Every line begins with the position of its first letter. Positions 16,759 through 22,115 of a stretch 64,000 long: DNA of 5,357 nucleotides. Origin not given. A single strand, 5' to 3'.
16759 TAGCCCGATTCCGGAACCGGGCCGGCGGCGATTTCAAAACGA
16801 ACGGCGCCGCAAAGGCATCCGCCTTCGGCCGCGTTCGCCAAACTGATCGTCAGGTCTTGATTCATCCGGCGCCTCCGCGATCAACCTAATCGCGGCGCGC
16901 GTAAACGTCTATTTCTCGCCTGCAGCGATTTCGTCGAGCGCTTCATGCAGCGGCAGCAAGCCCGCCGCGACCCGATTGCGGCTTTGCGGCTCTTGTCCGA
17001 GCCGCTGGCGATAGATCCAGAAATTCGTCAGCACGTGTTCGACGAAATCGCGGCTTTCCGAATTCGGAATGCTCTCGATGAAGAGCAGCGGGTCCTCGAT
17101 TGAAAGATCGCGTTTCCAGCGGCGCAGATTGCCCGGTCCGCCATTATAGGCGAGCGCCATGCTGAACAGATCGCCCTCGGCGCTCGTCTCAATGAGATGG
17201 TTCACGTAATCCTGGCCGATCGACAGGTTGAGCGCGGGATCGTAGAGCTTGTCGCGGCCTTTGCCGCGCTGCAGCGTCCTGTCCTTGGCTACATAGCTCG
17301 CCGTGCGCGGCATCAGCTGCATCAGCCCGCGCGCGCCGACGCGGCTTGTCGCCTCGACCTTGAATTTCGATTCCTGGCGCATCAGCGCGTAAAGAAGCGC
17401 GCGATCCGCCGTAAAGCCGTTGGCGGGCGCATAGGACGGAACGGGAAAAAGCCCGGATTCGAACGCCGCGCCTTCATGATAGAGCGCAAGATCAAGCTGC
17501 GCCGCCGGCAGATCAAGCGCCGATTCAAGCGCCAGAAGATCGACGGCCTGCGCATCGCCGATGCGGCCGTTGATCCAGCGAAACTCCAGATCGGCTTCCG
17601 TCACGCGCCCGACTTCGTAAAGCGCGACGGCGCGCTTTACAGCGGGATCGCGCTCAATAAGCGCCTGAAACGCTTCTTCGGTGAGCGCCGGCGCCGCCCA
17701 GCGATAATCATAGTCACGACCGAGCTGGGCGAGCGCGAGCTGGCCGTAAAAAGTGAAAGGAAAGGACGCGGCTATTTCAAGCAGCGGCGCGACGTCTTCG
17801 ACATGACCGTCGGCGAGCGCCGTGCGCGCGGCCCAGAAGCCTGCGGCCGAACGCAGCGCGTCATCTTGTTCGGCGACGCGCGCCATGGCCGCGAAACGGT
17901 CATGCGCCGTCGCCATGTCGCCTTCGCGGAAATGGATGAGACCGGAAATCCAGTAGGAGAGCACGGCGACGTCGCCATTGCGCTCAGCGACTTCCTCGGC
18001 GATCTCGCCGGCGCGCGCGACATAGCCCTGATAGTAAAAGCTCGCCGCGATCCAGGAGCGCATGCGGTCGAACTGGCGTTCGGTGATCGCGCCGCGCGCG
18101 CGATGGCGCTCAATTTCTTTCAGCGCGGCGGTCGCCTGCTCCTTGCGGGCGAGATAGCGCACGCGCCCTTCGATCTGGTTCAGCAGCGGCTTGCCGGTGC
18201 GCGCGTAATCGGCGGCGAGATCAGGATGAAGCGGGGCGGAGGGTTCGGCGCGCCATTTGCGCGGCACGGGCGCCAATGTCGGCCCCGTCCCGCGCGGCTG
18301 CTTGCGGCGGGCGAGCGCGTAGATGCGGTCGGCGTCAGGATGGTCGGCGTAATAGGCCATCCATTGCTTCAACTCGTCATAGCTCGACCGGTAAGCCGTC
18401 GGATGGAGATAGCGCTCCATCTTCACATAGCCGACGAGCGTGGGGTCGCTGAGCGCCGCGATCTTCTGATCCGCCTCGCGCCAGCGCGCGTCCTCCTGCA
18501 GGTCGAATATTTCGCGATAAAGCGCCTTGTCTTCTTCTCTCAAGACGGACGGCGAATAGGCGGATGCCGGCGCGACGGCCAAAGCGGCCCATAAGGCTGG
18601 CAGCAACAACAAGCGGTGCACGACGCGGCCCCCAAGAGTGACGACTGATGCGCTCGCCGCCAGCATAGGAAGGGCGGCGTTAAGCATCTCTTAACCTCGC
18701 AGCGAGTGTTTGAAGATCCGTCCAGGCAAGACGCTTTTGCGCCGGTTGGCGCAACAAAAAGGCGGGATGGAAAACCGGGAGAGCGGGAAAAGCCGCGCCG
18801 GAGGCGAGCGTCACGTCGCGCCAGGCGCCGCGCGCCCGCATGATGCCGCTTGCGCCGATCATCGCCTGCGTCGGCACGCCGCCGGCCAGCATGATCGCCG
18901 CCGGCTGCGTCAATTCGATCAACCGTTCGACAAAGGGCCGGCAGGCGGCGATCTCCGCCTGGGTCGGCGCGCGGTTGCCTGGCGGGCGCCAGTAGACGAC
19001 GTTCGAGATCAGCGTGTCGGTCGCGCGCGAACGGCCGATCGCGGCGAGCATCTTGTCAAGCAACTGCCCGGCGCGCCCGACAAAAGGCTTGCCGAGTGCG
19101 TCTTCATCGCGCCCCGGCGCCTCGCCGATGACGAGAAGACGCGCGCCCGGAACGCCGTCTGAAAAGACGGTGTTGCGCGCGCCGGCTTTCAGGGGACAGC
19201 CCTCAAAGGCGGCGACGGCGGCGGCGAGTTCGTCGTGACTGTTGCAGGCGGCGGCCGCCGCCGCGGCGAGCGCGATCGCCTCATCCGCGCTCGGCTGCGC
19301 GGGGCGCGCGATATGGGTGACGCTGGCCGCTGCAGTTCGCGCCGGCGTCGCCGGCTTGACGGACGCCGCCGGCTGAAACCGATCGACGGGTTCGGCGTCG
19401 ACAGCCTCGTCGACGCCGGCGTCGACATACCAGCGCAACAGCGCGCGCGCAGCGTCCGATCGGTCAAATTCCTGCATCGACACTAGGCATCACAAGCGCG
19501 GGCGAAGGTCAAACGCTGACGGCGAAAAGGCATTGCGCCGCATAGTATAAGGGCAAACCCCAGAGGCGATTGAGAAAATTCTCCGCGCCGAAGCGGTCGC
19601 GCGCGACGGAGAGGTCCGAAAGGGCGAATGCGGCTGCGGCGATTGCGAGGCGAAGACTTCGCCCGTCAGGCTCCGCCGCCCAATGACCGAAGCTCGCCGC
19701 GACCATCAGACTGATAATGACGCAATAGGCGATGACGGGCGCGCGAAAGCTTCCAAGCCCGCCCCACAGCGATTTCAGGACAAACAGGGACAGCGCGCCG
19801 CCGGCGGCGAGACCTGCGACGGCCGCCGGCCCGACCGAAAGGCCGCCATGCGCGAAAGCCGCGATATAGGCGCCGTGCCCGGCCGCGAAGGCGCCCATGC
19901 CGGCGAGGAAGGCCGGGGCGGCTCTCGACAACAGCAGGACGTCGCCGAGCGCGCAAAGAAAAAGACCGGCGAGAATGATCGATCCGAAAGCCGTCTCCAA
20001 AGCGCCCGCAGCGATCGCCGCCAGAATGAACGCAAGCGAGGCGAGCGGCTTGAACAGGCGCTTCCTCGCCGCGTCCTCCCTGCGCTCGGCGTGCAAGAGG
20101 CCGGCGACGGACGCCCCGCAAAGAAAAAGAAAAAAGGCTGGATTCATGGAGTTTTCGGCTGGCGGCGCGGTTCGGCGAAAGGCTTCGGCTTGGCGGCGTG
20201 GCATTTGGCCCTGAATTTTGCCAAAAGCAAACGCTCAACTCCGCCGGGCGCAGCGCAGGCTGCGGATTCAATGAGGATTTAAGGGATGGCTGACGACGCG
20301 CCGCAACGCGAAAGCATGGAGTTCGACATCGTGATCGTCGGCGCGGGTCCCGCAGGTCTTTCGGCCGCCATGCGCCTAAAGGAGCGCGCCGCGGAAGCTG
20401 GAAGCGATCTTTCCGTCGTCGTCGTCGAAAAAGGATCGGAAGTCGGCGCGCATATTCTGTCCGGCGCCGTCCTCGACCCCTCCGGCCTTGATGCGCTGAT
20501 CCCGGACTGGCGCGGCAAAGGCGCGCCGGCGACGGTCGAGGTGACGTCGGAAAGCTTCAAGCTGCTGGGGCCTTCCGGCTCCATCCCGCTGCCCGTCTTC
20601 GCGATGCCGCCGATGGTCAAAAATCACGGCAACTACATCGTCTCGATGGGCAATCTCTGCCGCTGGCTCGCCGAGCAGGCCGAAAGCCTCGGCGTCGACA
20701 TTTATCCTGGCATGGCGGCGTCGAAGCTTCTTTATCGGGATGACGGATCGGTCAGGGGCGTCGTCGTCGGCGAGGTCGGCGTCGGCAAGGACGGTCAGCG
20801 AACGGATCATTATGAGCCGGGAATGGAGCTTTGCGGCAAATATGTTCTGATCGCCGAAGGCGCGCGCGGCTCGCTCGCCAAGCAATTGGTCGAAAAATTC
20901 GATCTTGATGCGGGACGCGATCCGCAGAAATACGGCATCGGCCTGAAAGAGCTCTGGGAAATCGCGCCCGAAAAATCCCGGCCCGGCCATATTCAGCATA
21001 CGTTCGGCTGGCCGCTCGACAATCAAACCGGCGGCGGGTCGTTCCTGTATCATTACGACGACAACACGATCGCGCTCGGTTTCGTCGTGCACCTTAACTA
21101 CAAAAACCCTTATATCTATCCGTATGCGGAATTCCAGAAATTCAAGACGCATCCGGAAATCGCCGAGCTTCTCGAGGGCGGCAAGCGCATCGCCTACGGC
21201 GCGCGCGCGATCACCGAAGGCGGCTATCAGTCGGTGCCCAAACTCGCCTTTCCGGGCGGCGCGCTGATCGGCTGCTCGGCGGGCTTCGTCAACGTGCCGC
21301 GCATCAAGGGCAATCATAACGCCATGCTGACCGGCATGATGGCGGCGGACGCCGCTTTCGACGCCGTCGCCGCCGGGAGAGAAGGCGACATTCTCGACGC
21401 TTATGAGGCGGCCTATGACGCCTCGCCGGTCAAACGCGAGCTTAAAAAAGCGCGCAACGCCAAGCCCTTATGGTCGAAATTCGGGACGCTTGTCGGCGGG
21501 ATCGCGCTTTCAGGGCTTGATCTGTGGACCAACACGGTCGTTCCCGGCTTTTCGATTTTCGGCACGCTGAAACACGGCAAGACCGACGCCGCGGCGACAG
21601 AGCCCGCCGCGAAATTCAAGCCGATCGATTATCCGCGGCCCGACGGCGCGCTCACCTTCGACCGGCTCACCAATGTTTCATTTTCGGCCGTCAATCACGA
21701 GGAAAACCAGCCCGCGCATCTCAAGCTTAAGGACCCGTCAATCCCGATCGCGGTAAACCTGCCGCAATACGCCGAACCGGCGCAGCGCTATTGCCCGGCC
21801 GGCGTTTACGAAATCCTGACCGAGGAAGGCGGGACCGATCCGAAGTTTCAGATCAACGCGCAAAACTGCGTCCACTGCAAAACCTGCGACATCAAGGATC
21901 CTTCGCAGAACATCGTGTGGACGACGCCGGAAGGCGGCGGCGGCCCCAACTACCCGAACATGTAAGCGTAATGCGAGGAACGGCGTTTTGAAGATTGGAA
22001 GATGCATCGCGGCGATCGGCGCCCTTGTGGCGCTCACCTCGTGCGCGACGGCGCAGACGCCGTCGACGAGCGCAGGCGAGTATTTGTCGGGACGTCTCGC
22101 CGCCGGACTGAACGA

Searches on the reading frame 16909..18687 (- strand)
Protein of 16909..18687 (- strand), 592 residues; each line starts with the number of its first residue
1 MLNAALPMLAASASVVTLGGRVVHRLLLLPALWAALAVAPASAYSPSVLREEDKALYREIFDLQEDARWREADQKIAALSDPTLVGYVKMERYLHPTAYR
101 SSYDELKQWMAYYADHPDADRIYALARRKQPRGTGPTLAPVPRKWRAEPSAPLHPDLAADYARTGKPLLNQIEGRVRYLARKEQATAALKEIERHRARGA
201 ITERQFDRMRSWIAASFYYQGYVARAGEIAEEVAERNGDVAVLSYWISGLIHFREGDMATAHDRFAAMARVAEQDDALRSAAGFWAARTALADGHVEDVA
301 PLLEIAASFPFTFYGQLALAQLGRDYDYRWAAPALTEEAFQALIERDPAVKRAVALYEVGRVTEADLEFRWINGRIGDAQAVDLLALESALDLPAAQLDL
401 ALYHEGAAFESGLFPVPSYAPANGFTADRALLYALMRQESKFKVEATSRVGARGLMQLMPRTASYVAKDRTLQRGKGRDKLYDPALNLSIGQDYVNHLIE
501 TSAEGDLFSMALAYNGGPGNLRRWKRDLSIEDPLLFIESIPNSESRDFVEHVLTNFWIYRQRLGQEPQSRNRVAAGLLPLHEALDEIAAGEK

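Call 46: search_protein_families(library=pfam, proteins=[window:16909-18687:-], max_evalue=0.00001)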
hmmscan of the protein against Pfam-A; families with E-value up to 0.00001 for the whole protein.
window:16909-18687:- (592 aa): 1 family
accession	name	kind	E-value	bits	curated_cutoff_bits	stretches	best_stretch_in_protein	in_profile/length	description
PF01464.25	SLT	-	8.4e-26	90.3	21.3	1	424-526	9-106/117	Transglycosylase SLT domain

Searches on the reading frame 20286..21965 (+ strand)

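Call 46: search_protein_families(library=pfam, proteins=[window:20286-21965:+], max_evalue=0.00001)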
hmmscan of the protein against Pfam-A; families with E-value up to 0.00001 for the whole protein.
window:20286-21965:+ (559 aa): 6 families
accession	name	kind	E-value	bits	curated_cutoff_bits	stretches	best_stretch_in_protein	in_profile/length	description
PF05187.19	Fer4_ETF_QO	-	3.2e-50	169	24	1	454-556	1-103/104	Electron transfer flavoprotein-ubiquinone oxidoreductase, 4Fe-4S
PF21162.3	ETFQO_UQ-bd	-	2e-42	144.1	27.7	1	216-309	1-96/96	ETF-QO, ubiquinone-binding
PF01266.30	DAO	-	9.9e-13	48.8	27.9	1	14-56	1-39/353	FAD dependent oxidoreductase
PF00890.30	FAD_binding_2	-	1.4e-11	44.7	20.4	0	14-57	1-38/414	FAD binding domain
PF01946.23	Thi4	-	9.6e-08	32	26.2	0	10-58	15-58/235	Thi4 family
PF13450.12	NAD_binding_8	-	2.3e-07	31.4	21.9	1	17-61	1-39/68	NAD(P)-binding Rossmann-like domain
